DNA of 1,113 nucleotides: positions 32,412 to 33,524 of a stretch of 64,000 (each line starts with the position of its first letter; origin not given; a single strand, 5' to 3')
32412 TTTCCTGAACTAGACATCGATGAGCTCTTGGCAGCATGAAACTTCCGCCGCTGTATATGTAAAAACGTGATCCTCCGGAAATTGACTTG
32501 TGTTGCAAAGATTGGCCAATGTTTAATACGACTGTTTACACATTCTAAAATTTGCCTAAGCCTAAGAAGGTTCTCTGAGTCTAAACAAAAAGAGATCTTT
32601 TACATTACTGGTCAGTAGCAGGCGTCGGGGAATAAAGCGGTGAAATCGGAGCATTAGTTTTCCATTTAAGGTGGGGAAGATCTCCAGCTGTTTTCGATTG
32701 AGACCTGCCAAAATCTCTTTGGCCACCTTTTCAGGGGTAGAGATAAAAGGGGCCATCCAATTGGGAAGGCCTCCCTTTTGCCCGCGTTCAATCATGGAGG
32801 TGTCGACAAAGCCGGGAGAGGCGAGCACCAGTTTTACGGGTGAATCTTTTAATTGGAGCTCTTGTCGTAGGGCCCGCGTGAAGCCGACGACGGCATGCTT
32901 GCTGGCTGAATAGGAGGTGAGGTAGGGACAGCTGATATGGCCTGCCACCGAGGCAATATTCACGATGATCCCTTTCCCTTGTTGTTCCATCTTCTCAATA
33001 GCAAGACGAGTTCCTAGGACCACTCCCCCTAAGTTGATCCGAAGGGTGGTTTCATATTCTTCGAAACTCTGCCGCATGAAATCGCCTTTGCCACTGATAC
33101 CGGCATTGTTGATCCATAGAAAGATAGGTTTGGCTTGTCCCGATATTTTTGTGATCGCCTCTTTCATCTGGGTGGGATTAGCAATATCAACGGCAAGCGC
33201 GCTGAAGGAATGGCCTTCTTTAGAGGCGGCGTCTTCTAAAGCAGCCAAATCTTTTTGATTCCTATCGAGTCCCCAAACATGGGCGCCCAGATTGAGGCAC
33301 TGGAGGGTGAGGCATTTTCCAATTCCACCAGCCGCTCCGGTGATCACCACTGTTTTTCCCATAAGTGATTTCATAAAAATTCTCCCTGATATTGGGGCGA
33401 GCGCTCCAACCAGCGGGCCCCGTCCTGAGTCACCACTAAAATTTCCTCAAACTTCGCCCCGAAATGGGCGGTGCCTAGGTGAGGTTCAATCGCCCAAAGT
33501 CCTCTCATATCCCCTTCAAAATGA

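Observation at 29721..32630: A 2.8 kb toxin-antitoxin islet is bounded by 70 bp direct repeats, and the left repeat is a decayed copy of the SDR gene 3' end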

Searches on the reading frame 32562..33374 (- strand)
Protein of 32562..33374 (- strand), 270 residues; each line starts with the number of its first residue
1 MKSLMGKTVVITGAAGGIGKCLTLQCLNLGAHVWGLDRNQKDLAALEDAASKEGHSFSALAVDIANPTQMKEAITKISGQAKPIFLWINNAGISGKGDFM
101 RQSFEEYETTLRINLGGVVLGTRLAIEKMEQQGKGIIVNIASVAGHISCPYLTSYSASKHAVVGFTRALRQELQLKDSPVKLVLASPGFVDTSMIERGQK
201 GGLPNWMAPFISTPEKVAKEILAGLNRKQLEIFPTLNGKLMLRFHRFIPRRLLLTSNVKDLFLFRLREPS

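Call 8: search_protein_families(library=pfam, proteins=[window:32562-33374:-], max_evalue=0.01)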
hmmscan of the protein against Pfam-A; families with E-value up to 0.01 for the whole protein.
window:32562-33374:- (270 aa): 6 families
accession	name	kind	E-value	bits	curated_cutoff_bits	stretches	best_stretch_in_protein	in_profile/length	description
PF00106.31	adh_short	-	9.9e-48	162.6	26.6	1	7-196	1-188/195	short chain dehydrogenase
PF13561.12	adh_short_C2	-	3.4e-30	105.8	27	1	13-197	1-183/236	Enoyl-(Acyl carrier protein) reductase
PF08659.16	KR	-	3.6e-11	43.7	22.6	1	8-171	2-165/180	KR domain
PF01370.27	Epimerase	-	5.5e-06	26.4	20.9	1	9-115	1-96/240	NAD dependent epimerase/dehydratase family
PF16363.11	GDP_Man_Dehyd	-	0.00015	21.7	27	1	11-78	2-75/332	GDP-mannose 4,6 dehydratase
PF03435.24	Sacchrp_dh_NADP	-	0.0016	19.2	25.1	1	9-76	1-68/129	Saccharopine dehydrogenase NADP binding domain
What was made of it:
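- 32562..33374 (-): Short-chain dehydrogenase (SDR) gene whose 3' end is the insertion site. Pfam adh_short 162.6 bits (call 8).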

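Call 9: find_encoding_contigs(protein=window:32562-33374:-, flank=10000, max_places=10)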
Protein window:32562-33374:- (270 aa): 1 contig read that carries it; 1 place shown.
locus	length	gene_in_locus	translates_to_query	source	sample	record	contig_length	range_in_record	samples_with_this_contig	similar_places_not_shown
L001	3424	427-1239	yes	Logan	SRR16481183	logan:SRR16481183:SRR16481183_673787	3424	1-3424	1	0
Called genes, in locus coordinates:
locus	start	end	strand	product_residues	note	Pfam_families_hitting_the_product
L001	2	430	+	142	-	?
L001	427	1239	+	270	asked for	PF00106:adh_short, PF01370:Epimerase (faint), PF08659:KR, PF13561:adh_short_C2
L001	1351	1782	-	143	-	PF01381:HTH_3 (faint), PF13560:HTH_31 (weak)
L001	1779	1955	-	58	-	PF07927:HicA_toxin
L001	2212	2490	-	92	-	-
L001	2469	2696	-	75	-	PF13711:DUF4160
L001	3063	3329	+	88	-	PF05016:ParE_toxin (faint)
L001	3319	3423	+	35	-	?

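Call 10: find_related_loci(query=window:32565-33374:-, collection=genome_contigs, flank=10000)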
Query window:32565-33374:- (270 aa) in genome_contigs; peptide patterns used: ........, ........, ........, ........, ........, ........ (x = any residue, [..] = any of these).
113 stretches matched a pattern; 4 encode a relative of the query (tblastn E <= 1e-3); 4 distinct loci.
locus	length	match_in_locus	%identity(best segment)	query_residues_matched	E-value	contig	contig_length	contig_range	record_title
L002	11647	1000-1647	34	1-204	4e-24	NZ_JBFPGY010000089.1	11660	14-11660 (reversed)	MAG: Sphaerotilus sp. isolate MN3.004 NODE_1644_length_11660_cov_7.068586, whole genome shotgun sequence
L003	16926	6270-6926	33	1-212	2e-23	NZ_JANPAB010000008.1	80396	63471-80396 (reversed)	MAG: Sphaerotilus sp. isolate VAR_79_metabat_342 VAR_79_k141_4093336, whole genome shotgun sequence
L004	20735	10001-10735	28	7-249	7e-24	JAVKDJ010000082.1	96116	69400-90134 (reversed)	MAG: Cyclobacteriaceae bacterium isolate F3-SA18-10 k141_57740, whole genome shotgun sequence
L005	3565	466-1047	24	3-194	2e-8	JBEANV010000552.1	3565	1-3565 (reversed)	MAG: Pseudomonadota bacterium isolate marshallgulch_2019_sw_WHONDRS-S19S_0035_B_bin.7 scaffold_102831, whole genome shot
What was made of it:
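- Tried and rejected: A genome_contigs scan with the SDR protein found only 24-34% relatives (call 10).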

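Call 11: find_homologous_proteins(query=window:32565-33374:-, max_evalue=1e-20)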
Query window:32565-33374:- (270 aa): 472 proteins with E <= 1e-20 among 7510 candidates; the best 120 are listed.
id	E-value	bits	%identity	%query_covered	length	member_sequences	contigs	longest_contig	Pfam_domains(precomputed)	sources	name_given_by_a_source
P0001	1.2e-168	577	100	97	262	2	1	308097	PF08659.17,PF13561.13,PF00106.32,PF01370.28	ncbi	-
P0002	3.9e-92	326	57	100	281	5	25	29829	PF08659.17,PF13561.13,PF00106.32,PF01370.28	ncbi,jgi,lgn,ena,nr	ncbi:MAG: SDR family oxidoreductase [Deltaproteobacteria bacterium]|nr:SDR family oxidoreductase [De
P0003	1.3e-91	325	57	100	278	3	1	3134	PF08659.17,PF13561.13,PF00106.32,PF01370.28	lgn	-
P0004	1.7e-90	321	56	100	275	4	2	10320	PF08659.17,PF13561.13,PF00106.32,PF01370.28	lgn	-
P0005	4.5e-90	320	57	96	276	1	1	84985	PF08659.17,PF16363.12,PF13561.13,PF00106.32,PF01370.28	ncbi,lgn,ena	-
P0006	6.3e-90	319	55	100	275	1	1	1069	PF08659.17,PF16363.12,PF13561.13,PF00106.32,PF01370.28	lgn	-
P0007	6.6e-90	319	56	100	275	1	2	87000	PF08659.17,PF13561.13,PF00106.32,PF01370.28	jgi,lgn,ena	-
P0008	1.6e-89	318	58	93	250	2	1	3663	PF08659.17,PF13561.13,PF00106.32,PF01370.28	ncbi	ncbi:MAG: SDR family NAD(P)-dependent oxidoreductase, partial [Deltaproteobacteria bacterium]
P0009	2.5e-89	317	56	100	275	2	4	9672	PF08659.17,PF16363.12,PF13561.13,PF00106.32,PF01370.28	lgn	-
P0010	6.1e-89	316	57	92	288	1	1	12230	PF08659.17,PF13561.13,PF00106.32,PF01370.28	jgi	jgi:uncharacterized protein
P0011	5.7e-88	313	56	100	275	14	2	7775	PF08659.17,PF13561.13,PF00106.32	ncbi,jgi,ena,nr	ncbi:MAG: SDR family oxidoreductase [Deltaproteobacteria bacterium]|nr:SDR family oxidoreductase [De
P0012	3.7e-86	307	53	100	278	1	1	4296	PF08659.17,PF13561.13,PF00106.32,PF01370.28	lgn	-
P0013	1.1e-81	292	52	100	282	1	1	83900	PF08659.17,PF13561.13,PF00106.32,PF01370.28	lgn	-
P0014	2.6e-80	288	51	100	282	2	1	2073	PF08659.17,PF13561.13,PF00106.32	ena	-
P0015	6.7e-80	286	52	98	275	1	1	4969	PF08659.17,PF13561.13,PF00106.32,PF01370.28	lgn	-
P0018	7.3e-79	283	52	98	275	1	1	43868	PF08659.17,PF13561.13,PF00106.32,PF01370.28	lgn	-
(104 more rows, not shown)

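Call 14: find_encoding_contigs(protein=P0001, flank=10000, max_places=4)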
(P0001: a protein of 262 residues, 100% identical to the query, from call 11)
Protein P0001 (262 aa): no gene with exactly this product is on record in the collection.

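Call 15: find_encoding_contigs(protein=P0005, flank=10000, max_places=3)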
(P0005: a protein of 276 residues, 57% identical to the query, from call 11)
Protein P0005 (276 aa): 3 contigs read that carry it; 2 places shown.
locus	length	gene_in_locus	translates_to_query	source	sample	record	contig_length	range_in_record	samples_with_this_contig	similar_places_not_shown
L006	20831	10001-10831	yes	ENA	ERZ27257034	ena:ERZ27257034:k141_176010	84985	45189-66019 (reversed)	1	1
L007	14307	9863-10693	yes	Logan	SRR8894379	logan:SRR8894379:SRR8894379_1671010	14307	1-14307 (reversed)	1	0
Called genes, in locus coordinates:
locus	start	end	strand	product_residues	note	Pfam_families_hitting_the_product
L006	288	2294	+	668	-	PF03571:Peptidase_M49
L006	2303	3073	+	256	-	PF18306:LDcluster4, PF03641:Lysine_decarbox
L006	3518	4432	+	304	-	-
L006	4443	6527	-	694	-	PF08497:Radical_SAM_N, PF04055:Radical_SAM, PF11842:DUF3362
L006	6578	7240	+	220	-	PF00117:GATase, PF07722:Peptidase_C26 (faint)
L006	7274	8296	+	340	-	PF11583:AurF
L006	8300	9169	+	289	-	PF00561:Abhydrolase_1, PF12146:Hydrolase_4 (faint), PF12697:Abhydrolase_6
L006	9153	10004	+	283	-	PF00557:Peptidase_M24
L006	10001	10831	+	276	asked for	PF00106:adh_short, PF01370:Epimerase, PF08659:KR, PF13561:adh_short_C2, PF16363:GDP_Man_Dehyd (weak)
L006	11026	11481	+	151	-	PF13442:Cytochrome_CBB3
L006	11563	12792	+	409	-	PF00375:SDF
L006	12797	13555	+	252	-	PF13489:Methyltransf_23, PF08241:Methyltransf_11 (weak), PF08242:Methyltransf_12, PF13649:Methyltransf_25 (weak), PF13847:Methyltransf_31 (weak)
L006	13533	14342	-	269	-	PF03575:Peptidase_S51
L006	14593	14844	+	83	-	-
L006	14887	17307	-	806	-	PF13491:FtsK_4TM, PF17854:FtsK_alpha, PF01580:FtsK_SpoIIIE, PF01935:DUF87 (weak), PF09397:FtsK_gamma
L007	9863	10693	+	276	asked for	PF00106:adh_short, PF01370:Epimerase, PF08659:KR, PF13561:adh_short_C2, PF16363:GDP_Man_Dehyd (weak)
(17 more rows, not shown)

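Call 16: find_encoding_contigs(protein=P0007, flank=10000, max_places=3)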
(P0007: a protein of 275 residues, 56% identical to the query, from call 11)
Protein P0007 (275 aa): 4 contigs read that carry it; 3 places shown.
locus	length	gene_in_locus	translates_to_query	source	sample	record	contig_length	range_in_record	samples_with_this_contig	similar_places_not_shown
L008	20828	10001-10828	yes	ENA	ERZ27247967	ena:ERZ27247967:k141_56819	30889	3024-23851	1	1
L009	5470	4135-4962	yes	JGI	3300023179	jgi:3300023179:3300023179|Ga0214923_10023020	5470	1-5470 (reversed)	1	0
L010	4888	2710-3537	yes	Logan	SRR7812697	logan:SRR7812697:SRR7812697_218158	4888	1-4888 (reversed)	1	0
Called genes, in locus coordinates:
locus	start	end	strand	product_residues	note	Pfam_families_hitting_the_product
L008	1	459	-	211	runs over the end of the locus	PF01557:FAA_hydrolase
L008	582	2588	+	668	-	PF03571:Peptidase_M49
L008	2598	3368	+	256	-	PF18306:LDcluster4, PF03641:Lysine_decarbox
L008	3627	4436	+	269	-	-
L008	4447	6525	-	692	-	PF08497:Radical_SAM_N, PF04055:Radical_SAM, PF11842:DUF3362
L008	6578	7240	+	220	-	PF00117:GATase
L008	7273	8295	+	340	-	PF11583:AurF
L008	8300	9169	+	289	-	PF00561:Abhydrolase_1, PF12697:Abhydrolase_6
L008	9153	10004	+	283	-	PF00557:Peptidase_M24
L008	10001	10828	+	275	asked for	PF00106:adh_short, PF01370:Epimerase, PF08659:KR, PF13561:adh_short_C2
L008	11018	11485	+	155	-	PF13442:Cytochrome_CBB3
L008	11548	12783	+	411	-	PF00375:SDF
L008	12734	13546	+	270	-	PF13489:Methyltransf_23, PF13847:Methyltransf_31, PF08241:Methyltransf_11, PF08242:Methyltransf_12, PF13649:Methyltransf_25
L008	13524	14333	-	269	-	PF03575:Peptidase_S51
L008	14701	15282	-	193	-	-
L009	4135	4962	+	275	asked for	PF00106:adh_short, PF01370:Epimerase, PF08659:KR, PF13561:adh_short_C2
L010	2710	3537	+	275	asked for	PF00106:adh_short, PF01370:Epimerase, PF08659:KR, PF13561:adh_short_C2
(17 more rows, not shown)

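Call 18: find_encoding_contigs(protein=P0013, flank=8000, max_places=2)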
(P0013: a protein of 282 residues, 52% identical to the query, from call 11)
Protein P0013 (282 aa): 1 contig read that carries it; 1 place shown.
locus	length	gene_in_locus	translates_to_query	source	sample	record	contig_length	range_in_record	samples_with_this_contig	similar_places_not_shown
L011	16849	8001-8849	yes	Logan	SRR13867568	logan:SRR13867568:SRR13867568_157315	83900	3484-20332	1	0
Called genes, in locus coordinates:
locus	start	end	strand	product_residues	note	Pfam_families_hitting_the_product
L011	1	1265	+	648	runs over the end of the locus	PF03571:Peptidase_M49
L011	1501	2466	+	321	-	-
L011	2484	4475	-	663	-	PF08497:Radical_SAM_N, PF04055:Radical_SAM (weak), PF11842:DUF3362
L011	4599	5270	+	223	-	PF00117:GATase, PF07722:Peptidase_C26 (weak)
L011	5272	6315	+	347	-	PF11583:AurF (weak)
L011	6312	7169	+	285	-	PF00561:Abhydrolase_1, PF12697:Abhydrolase_6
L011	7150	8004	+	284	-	PF00557:Peptidase_M24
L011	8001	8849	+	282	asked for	PF00106:adh_short, PF01370:Epimerase (weak), PF08659:KR, PF13561:adh_short_C2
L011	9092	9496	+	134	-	PF13442:Cytochrome_CBB3 (faint)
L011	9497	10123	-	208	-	PF18626:Gln_deamidase_2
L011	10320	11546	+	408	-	PF00375:SDF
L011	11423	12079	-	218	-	PF04307:YdjM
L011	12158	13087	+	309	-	PF03575:Peptidase_S51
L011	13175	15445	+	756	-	-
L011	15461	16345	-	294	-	PF01073:3Beta_HSD, PF01370:Epimerase, PF04321:RmlD_sub_bind, PF13460:NAD_binding_10 (weak), PF16363:GDP_Man_Dehyd, PF07993:NAD_binding_4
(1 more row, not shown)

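Call 19: find_encoding_contigs(protein=P0018, flank=8000, max_places=2)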
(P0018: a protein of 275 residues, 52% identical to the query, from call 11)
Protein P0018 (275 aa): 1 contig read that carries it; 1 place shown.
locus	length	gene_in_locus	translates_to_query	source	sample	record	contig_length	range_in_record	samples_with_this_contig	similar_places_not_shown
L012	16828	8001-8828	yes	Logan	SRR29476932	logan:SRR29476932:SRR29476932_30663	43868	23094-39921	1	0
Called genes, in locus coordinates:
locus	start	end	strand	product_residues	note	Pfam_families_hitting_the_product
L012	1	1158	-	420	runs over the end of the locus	PF00012:HSP70, PF06723:MreB_Mbl (faint), PF00012:HSP70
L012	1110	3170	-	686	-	PF08497:Radical_SAM_N, PF04055:Radical_SAM, PF11842:DUF3362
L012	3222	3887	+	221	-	PF00117:GATase, PF07722:Peptidase_C26 (faint)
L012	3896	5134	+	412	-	PF00278:Orn_DAP_Arg_deC, PF01168:Ala_racemase_N (weak), PF02784:Orn_Arg_deC_N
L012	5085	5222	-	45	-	-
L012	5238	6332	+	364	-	PF11583:AurF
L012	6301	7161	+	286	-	PF00561:Abhydrolase_1, PF12146:Hydrolase_4 (weak), PF12697:Abhydrolase_6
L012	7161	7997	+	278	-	PF00557:Peptidase_M24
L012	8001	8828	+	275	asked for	PF00106:adh_short, PF01370:Epimerase, PF08659:KR, PF13561:adh_short_C2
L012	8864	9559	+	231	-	PF01144:CoA_trans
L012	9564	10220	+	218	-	PF01144:CoA_trans, PF13336:AcetylCoA_hyd_C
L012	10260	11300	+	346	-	-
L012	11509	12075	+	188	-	-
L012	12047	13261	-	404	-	PF00375:SDF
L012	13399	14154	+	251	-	PF18626:Gln_deamidase_2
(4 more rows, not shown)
